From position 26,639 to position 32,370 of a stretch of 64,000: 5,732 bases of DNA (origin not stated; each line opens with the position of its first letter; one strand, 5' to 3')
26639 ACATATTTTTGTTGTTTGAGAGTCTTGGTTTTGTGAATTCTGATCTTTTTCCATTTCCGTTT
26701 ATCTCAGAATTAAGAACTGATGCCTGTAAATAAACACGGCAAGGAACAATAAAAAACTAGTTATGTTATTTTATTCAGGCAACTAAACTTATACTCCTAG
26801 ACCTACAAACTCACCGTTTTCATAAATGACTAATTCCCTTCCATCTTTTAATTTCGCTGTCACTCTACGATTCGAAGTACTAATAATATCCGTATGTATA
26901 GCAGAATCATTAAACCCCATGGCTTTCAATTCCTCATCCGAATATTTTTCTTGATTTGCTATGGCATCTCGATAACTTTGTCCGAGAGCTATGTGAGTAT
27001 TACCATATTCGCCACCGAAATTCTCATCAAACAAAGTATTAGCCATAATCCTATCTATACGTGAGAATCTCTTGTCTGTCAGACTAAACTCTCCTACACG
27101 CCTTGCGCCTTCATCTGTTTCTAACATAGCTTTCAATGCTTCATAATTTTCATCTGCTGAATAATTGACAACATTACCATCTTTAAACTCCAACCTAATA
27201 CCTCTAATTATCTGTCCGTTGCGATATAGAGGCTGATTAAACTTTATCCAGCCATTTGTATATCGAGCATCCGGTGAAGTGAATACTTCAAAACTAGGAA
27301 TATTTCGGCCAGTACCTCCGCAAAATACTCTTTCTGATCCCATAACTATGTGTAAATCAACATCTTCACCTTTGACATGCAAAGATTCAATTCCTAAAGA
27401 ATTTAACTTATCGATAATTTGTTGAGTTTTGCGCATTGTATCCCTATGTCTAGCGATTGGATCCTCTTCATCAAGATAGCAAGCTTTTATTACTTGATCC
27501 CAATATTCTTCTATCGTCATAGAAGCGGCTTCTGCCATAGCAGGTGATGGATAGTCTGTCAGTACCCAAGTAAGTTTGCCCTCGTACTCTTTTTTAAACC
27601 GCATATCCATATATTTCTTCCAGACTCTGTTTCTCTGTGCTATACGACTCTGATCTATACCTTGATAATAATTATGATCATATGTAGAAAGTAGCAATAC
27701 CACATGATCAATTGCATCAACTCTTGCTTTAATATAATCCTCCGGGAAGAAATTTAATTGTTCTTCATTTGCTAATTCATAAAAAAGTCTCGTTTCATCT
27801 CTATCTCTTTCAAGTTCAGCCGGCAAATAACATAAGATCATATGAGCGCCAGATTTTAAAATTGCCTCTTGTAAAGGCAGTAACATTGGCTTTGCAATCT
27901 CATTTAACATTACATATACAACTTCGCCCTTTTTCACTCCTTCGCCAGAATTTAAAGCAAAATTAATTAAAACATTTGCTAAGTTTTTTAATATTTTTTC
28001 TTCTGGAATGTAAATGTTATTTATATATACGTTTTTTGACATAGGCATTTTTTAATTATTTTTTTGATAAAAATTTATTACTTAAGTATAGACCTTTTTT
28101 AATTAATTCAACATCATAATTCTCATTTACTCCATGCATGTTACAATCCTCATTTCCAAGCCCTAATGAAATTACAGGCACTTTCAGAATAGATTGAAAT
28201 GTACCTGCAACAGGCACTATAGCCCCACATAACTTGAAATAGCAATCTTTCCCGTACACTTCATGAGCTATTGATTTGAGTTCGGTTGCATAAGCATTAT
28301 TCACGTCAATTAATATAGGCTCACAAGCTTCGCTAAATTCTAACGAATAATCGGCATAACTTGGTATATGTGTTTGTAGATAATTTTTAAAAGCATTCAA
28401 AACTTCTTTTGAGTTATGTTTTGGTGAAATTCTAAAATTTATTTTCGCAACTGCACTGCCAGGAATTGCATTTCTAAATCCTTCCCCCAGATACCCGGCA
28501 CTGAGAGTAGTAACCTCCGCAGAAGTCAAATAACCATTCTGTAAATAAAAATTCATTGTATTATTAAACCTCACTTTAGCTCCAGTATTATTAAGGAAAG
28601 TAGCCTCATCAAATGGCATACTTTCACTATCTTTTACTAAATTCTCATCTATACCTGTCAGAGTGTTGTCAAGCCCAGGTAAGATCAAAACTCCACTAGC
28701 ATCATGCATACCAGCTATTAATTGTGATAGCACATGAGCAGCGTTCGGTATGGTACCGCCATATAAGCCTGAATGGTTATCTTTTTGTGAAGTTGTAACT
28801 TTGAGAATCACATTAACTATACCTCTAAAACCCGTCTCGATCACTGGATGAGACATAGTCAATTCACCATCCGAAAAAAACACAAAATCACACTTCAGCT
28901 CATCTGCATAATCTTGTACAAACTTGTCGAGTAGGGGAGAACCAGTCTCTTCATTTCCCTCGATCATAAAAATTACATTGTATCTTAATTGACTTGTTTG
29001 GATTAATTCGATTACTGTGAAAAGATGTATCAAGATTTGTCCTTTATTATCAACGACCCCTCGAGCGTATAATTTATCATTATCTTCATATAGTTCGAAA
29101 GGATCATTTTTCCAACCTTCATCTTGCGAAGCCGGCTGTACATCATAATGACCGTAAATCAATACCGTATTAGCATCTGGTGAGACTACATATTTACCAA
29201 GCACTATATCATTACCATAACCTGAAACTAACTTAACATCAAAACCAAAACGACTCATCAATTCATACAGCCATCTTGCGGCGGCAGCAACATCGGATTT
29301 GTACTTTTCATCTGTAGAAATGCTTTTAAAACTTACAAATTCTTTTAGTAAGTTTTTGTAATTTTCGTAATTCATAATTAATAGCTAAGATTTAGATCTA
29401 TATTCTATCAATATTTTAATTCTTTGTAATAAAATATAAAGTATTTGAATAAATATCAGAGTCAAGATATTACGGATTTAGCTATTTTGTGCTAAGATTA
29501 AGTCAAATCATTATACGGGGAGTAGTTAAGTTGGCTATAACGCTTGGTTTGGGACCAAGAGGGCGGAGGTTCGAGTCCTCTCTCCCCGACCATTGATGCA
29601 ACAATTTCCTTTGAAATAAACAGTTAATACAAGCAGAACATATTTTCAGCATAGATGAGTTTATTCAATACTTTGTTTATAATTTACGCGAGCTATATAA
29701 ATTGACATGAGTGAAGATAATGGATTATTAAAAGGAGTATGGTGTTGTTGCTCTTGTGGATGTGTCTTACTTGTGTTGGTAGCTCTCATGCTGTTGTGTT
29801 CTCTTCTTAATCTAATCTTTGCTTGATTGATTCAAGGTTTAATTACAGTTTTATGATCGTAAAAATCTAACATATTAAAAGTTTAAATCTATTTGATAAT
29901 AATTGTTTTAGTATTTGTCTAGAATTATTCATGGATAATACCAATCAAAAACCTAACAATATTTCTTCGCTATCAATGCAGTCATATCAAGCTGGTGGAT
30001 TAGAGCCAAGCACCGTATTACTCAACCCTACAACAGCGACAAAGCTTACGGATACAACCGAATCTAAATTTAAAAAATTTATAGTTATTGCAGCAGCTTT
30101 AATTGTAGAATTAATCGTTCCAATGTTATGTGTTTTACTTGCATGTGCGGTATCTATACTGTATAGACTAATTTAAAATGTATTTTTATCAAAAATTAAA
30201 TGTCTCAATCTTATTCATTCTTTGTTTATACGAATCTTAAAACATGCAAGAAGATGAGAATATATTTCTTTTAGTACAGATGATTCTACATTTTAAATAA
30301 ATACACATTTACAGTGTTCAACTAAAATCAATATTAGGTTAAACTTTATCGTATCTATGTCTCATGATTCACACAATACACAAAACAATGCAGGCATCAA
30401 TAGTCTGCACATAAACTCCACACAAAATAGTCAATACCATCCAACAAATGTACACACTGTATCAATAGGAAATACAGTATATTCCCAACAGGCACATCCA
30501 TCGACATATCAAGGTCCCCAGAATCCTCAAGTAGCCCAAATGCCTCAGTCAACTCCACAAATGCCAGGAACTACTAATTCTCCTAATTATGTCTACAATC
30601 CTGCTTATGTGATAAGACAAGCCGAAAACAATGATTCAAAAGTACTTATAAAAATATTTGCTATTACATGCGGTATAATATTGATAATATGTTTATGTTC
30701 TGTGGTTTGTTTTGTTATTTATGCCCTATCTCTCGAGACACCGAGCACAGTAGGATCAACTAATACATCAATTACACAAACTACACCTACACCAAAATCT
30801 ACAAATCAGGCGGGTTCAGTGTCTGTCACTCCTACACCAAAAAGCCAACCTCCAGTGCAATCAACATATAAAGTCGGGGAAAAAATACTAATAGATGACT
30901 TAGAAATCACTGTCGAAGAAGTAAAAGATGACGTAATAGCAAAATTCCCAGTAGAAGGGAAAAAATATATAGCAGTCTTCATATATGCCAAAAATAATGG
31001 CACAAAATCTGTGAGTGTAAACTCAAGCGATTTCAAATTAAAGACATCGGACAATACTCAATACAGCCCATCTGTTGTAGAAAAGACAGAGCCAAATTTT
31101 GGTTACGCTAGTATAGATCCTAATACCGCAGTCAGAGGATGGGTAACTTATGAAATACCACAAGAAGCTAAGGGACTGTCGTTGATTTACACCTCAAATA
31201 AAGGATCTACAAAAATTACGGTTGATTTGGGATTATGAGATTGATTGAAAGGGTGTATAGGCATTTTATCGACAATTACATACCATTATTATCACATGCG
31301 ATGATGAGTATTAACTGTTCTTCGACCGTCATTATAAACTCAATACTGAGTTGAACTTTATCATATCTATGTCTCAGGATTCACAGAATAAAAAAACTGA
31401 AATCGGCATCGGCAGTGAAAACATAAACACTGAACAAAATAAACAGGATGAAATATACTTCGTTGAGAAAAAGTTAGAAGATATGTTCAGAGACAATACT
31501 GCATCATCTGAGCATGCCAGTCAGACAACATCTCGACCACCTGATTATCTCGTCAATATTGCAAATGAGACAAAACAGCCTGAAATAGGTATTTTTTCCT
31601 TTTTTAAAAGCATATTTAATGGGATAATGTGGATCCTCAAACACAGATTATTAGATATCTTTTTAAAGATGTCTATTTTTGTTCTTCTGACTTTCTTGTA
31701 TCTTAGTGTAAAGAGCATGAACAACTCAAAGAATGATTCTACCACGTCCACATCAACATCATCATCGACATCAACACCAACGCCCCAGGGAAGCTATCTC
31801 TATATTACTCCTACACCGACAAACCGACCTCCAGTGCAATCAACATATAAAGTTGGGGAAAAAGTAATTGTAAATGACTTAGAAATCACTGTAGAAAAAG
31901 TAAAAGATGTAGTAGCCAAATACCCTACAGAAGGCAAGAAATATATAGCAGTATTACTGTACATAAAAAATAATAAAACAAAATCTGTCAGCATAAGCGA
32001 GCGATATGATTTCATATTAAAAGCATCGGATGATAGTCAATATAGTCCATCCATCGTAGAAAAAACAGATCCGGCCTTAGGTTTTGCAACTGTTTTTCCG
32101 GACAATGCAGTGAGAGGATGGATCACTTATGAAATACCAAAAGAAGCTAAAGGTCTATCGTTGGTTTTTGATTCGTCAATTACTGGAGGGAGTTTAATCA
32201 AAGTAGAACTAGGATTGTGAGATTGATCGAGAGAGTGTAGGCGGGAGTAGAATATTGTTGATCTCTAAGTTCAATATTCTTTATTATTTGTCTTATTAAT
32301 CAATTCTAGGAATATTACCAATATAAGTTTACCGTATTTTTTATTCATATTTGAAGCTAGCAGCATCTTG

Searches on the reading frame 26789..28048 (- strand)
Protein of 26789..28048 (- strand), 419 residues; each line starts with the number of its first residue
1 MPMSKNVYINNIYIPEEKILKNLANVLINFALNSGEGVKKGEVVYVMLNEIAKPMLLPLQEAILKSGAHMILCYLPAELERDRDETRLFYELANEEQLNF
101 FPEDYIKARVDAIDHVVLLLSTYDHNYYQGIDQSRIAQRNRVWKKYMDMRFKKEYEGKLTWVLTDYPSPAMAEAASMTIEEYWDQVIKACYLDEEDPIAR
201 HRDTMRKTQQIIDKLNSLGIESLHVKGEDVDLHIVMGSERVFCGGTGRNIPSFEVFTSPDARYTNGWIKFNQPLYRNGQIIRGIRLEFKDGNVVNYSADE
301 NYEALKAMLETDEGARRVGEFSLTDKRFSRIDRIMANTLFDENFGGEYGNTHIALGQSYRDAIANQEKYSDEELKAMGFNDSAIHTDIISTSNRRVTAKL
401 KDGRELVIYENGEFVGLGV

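Call 87: search_protein_families(library=pfam, proteins=[window:26789-28048:-], max_evalue=0.001)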
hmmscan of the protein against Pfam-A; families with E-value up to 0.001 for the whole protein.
window:26789-28048:- (419 aa): 1 family
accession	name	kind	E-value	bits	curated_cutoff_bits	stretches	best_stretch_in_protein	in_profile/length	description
PF02073.20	Peptidase_M29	-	2.3e-102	343.3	27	1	18-414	3-406/406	Thermophilic metalloprotease (M29)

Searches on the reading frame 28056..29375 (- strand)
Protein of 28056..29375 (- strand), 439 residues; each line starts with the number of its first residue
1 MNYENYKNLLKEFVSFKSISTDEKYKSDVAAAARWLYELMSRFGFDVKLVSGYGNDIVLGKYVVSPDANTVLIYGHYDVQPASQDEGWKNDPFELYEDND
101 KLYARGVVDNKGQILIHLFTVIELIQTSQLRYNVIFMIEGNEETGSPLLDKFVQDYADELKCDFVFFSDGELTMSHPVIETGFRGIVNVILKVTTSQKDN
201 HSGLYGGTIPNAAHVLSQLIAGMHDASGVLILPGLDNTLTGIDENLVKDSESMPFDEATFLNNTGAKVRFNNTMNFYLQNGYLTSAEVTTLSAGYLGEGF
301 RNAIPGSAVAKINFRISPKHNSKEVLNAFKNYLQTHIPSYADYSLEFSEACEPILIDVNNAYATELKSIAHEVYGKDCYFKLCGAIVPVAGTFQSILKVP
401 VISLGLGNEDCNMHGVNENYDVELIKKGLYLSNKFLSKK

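Call 87: search_protein_families(library=pfam, proteins=[window:28056-29375:-], max_evalue=0.001)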
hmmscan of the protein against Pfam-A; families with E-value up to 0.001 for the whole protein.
window:28056-29375:- (439 aa): 2 families
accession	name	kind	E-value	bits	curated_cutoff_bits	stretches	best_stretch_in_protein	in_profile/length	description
PF01546.33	Peptidase_M20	-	5.7e-28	98.7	24.6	1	72-436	1-204/206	Peptidase family M20/M25/M40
PF07687.19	M20_dimer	-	5.5e-16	58.9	21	1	184-340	4-106/107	Peptidase dimerisation domain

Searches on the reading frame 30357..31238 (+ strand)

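Call 87: search_protein_families(library=pfam, proteins=[window:30357-31238:+], max_evalue=0.001)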
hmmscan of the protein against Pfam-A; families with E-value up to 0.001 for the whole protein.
window:30357-31238:+ (293 aa): 1 family
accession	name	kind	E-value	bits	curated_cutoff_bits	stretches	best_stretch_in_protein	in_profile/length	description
PF11611.13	DUF4352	-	3.9e-20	72.8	25.9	1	171-281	1-115/122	Domain of unknown function (DUF4352)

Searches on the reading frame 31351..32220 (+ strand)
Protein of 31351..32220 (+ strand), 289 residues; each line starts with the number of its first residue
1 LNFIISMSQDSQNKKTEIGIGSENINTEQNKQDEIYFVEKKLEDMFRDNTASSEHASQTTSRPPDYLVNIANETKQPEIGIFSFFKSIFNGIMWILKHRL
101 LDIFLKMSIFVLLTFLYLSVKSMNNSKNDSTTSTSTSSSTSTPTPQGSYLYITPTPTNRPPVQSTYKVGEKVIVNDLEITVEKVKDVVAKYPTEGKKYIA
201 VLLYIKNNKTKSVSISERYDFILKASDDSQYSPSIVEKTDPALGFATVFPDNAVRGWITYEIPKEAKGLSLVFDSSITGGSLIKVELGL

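Call 29: search_protein_families(library=pfam, proteins=[window:31351-32220:+], max_evalue=1)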
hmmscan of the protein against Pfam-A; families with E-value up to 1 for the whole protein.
window:31351-32220:+ (289 aa): 4 families
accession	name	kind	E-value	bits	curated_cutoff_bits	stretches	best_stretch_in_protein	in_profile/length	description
PF11611.13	DUF4352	-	1.7e-18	67.5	25.9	1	166-279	1-118/122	Domain of unknown function (DUF4352)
PF16729.10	DUF5067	-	0.00016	22.1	27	1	163-271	12-122/126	Domain of unknown function (DUF5067)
PF01184.24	Gpr1_Fun34_YaaH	-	0.015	15.3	25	1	77-131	115-169/207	GPR1/FUN34/yaaH family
PF21827.1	New_glue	-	0.02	15.1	31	1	109-144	9-44/94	New glue protein family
